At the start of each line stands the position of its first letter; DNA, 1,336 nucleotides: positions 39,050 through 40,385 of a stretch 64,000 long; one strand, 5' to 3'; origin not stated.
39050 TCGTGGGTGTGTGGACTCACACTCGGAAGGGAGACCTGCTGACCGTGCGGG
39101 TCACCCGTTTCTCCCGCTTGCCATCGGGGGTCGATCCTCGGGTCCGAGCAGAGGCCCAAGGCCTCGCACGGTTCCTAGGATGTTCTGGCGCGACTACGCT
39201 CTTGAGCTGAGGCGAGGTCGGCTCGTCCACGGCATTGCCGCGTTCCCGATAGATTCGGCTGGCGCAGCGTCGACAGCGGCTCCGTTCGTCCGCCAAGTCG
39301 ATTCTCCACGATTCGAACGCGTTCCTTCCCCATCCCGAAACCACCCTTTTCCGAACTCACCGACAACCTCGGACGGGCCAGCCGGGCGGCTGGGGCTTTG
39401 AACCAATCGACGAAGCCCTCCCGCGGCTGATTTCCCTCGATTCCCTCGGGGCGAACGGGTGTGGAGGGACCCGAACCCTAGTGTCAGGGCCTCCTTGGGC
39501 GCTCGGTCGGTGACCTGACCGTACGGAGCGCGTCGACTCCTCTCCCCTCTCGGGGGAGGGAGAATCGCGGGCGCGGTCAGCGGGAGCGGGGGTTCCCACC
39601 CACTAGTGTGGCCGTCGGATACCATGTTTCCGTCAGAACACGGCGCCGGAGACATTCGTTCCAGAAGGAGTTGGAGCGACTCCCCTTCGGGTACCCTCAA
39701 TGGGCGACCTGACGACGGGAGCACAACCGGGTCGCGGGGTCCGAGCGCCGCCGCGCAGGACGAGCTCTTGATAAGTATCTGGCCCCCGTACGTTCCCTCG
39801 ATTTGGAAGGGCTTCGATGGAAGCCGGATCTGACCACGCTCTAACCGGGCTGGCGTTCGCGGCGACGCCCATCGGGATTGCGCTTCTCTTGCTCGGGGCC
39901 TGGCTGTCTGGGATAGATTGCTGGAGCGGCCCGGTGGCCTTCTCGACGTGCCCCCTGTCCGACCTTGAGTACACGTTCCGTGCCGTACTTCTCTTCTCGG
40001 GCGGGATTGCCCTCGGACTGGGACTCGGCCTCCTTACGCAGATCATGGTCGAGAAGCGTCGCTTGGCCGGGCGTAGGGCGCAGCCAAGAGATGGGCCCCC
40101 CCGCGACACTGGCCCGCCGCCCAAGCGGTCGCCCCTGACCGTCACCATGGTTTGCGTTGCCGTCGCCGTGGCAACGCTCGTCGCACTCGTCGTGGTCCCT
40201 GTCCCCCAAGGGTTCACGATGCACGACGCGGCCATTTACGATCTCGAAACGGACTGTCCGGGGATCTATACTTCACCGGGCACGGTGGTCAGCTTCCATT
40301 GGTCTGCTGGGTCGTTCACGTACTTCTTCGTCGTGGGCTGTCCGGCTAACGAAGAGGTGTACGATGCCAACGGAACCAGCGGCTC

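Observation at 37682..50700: About 13 kb lower-GC accessory segment immediately 3' of tRNA-Thr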

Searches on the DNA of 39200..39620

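Call 95: search_rna_families(source=window, start=39200, end=39620, threshold=evalue, max_evalue=10, show_alignments=2)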
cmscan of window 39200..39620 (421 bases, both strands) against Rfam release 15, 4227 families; matches with E-value up to 10: 4.
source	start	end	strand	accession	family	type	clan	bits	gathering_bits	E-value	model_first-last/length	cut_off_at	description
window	39539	39563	+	RF02795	Pab91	Gene; snRNA; snoRNA; HACA-box;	-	16.2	71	2.6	1-57/57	no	Pab91 RNA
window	39392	39437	+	RF02808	PyrR210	Gene; snRNA; snoRNA; HACA-box;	-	15.2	59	2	1-59/59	no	Pyrobaculum sRNA 210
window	39540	39560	+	RF00502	TCV_Pr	Cis-reg;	-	14.2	40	6.3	6-28/34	no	Turnip crinkle virus (TCV) core promoter hairpin (Pr)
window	39541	39586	+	RF01762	whalefall-1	Gene; sRNA;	-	11.5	37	5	4-53/56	no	Whalefall-1 RNA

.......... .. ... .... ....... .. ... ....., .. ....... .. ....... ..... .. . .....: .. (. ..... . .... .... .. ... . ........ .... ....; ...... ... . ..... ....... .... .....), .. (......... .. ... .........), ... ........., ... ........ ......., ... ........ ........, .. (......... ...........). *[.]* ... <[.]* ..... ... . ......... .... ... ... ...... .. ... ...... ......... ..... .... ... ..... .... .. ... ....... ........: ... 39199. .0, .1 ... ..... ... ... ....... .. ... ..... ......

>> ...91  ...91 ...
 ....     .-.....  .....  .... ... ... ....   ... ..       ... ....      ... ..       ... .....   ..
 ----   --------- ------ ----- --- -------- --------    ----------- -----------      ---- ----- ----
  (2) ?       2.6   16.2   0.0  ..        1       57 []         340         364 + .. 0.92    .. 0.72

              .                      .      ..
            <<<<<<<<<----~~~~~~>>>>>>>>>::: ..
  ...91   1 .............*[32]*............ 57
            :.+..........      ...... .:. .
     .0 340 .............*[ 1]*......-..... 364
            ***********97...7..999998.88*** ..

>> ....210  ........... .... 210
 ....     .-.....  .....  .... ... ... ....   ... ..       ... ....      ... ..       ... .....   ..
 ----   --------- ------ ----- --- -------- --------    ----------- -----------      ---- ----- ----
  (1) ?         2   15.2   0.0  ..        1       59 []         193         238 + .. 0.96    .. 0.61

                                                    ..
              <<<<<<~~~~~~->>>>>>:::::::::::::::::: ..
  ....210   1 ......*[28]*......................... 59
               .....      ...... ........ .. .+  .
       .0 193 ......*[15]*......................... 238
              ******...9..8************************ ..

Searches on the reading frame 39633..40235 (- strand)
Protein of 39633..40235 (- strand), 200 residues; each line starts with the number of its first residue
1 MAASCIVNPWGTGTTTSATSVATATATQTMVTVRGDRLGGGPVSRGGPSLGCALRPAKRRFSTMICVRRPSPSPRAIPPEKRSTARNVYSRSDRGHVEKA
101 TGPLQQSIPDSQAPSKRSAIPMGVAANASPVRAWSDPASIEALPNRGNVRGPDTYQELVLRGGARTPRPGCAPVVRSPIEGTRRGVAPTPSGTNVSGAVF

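Call 100: search_protein_families(library=pfam, proteins=[window:39633-40235:-], max_evalue=0.01)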
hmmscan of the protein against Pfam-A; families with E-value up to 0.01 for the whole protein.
window:39633-40235:- (200 aa): 0 families
